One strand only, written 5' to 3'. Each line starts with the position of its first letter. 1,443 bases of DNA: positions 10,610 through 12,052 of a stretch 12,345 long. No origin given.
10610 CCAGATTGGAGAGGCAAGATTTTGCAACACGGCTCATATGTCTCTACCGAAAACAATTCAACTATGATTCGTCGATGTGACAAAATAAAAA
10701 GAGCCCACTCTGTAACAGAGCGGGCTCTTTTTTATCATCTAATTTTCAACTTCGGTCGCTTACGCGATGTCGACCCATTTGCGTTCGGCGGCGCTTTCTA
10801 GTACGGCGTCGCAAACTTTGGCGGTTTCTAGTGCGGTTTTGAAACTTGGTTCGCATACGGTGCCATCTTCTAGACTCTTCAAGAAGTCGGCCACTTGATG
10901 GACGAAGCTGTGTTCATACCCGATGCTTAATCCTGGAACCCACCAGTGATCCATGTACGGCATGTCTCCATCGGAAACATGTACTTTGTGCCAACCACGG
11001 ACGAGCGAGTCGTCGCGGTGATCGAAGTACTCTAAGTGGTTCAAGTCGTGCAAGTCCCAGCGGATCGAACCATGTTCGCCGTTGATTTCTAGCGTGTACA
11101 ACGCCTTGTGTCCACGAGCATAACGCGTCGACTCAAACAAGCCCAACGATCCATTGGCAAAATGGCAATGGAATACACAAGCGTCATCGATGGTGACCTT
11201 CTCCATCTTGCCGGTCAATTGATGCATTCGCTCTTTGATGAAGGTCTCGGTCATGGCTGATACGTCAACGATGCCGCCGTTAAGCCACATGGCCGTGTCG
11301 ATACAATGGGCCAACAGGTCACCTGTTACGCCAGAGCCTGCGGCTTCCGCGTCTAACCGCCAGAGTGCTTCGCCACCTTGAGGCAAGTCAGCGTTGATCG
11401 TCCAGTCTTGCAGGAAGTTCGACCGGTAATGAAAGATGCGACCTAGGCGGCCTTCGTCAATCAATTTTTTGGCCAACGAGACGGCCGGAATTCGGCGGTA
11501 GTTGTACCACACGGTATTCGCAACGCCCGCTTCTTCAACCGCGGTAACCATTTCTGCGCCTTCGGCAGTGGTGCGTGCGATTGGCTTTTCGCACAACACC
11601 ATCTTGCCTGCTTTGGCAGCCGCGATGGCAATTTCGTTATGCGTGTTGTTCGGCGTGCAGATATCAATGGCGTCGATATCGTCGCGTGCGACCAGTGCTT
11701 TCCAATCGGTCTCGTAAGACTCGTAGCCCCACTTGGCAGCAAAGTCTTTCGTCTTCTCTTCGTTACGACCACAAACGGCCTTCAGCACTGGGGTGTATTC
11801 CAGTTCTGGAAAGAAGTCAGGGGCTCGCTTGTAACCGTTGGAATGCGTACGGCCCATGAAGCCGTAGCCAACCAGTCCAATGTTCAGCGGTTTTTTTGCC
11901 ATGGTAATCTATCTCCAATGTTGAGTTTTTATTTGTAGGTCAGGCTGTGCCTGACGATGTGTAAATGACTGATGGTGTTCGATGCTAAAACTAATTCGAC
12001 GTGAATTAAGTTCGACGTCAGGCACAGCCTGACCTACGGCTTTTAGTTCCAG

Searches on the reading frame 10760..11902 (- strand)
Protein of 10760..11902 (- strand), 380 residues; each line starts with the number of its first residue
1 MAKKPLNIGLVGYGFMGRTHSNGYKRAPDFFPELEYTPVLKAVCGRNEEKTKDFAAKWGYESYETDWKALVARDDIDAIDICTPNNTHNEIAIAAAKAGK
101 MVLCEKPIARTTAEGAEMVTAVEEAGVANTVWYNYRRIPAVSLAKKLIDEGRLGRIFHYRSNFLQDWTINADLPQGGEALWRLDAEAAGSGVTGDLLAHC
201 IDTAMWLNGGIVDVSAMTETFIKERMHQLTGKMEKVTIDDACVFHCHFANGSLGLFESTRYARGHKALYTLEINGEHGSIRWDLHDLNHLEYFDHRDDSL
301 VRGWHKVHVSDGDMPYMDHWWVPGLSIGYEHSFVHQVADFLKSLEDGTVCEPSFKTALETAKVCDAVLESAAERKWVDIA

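Call 7: search_protein_families(library=pfam, proteins=[window:10760-11902:-], max_evalue=0.01)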
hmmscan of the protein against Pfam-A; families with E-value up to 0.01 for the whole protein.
window:10760-11902:- (380 aa): 4 families
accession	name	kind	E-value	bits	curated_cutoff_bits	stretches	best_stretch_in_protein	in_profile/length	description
PF22725.1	GFO_IDH_MocA_C3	-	2.3e-27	95.9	27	1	143-281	3-124/124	GFO/IDH/MocA C-terminal domain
PF01408.29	GFO_IDH_MocA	-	4.2e-27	95.7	24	1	6-131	1-118/120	Oxidoreductase family, NAD-binding Rossmann fold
PF02894.22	GFO_IDH_MocA_C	-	5.6e-20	72.5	22.9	1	145-379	1-218/218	Oxidoreductase family, C-terminal alpha/beta domain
PF22685.1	Gal80p_C-like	-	1.4e-05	25.8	29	1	139-281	1-149/152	Gal80p, C-terminal domain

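Call 64: find_encoding_contigs(protein=window:10760-11902:-, flank=10000, max_places=4)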
Protein window:10760-11902:- (380 aa): 1 contig read that carries it; 1 place shown.
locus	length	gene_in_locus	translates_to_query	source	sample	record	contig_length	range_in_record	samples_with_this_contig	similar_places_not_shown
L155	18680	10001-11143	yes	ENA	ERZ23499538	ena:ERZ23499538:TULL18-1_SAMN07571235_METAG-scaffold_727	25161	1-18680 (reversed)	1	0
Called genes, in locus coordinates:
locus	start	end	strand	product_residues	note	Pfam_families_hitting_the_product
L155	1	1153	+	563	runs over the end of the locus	PF00595:PDZ, PF13180:PDZ_2, PF17820:PDZ_6, PF03572:Peptidase_S41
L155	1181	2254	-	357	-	PF01180:DHO_dh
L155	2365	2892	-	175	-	-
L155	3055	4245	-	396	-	PF06439:3keto-disac_hyd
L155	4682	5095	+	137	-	PF15601:Imm70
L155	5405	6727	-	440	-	-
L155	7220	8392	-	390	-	PF14486:DUF4432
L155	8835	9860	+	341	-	PF01261:AP_endonuc_2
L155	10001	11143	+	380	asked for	PF01408:GFO_IDH_MocA, PF22685:Gal80p_C-like (faint), PF22725:GFO_IDH_MocA_C3, PF02894:GFO_IDH_MocA_C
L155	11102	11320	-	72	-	-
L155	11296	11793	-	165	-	PF18735:HEPN_RiboL-PSP (weak)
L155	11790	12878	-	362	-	PF03235:GmrSD_N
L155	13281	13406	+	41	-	-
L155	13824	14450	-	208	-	PF06439:3keto-disac_hyd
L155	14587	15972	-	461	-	PF00919:UPF0004, PF04055:Radical_SAM, PF01938:TRAM (faint)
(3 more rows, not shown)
